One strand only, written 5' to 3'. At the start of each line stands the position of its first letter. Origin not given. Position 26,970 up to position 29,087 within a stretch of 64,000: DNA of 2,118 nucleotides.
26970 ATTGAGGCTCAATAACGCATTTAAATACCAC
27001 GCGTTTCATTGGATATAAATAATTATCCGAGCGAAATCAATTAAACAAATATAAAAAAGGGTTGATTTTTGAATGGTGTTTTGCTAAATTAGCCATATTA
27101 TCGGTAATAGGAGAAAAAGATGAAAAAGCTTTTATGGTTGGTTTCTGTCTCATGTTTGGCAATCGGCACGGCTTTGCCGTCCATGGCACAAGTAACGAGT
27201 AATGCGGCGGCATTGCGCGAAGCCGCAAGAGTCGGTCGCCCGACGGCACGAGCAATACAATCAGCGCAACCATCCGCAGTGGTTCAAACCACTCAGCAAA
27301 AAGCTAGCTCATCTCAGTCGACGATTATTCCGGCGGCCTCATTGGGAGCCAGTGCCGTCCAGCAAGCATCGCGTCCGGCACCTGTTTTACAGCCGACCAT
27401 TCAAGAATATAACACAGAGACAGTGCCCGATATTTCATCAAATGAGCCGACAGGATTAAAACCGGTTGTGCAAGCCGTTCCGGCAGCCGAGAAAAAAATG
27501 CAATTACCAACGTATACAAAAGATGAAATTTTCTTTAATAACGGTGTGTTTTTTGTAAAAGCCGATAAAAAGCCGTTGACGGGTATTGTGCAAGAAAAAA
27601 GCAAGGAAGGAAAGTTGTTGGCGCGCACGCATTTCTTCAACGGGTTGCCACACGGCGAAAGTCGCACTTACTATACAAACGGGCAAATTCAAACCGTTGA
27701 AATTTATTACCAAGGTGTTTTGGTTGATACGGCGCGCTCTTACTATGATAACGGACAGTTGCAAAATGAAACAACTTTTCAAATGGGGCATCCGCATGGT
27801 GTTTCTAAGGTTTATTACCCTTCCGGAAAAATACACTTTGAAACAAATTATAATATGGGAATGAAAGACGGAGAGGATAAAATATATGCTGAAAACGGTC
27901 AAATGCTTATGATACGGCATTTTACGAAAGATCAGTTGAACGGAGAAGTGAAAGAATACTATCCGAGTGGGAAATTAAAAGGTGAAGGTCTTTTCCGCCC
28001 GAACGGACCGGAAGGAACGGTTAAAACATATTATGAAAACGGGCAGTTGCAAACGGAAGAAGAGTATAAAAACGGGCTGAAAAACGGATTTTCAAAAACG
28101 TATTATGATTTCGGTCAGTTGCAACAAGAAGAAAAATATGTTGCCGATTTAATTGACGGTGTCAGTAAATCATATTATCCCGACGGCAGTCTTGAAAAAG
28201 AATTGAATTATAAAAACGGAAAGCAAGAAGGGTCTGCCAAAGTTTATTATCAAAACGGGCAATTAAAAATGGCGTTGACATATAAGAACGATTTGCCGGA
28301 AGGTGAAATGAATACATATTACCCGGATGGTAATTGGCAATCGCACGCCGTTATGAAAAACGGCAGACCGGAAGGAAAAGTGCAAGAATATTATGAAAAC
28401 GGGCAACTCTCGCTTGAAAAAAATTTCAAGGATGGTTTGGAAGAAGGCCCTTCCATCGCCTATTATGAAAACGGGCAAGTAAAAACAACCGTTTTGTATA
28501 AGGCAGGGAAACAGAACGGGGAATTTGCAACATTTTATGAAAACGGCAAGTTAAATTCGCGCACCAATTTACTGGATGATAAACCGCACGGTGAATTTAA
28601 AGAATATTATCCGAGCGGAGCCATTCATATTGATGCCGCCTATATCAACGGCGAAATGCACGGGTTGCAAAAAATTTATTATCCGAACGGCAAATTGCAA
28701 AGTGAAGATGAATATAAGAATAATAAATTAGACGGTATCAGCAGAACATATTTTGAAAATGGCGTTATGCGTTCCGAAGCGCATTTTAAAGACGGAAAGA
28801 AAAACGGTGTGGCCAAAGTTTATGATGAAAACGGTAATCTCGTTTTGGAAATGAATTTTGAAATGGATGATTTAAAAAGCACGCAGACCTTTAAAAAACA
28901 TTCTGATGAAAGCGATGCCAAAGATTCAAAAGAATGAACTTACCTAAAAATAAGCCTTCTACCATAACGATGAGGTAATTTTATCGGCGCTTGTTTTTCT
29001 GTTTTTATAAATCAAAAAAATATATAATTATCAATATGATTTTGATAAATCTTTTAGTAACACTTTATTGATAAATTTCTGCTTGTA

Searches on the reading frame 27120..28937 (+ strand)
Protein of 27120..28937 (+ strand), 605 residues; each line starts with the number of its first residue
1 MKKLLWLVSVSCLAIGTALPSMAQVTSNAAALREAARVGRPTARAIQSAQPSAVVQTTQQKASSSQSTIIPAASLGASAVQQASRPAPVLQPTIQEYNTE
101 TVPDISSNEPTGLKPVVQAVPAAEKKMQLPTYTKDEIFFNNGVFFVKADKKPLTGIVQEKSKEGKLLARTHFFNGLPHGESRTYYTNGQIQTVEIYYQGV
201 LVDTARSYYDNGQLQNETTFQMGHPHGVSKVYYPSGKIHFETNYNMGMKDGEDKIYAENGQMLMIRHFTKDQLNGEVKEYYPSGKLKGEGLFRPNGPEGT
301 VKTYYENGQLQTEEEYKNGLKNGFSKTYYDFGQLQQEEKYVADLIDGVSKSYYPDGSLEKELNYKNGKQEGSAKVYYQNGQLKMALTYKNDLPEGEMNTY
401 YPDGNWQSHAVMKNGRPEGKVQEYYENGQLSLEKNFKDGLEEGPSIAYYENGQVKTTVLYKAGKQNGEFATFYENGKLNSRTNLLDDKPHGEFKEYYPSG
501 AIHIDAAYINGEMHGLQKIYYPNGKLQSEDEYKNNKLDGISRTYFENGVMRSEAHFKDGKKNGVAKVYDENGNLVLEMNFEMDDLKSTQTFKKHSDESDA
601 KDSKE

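Call 62: search_protein_families(library=pfam, proteins=[window:27120-28937:+], max_evalue=0.001)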
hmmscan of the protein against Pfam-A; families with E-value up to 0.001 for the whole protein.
window:27120-28937:+ (605 aa): 1 family
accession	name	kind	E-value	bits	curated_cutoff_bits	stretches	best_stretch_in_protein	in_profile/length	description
PF07661.19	MORN_2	-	4.3e-79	251.5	29.6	7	513-534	1-22/22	MORN repeat variant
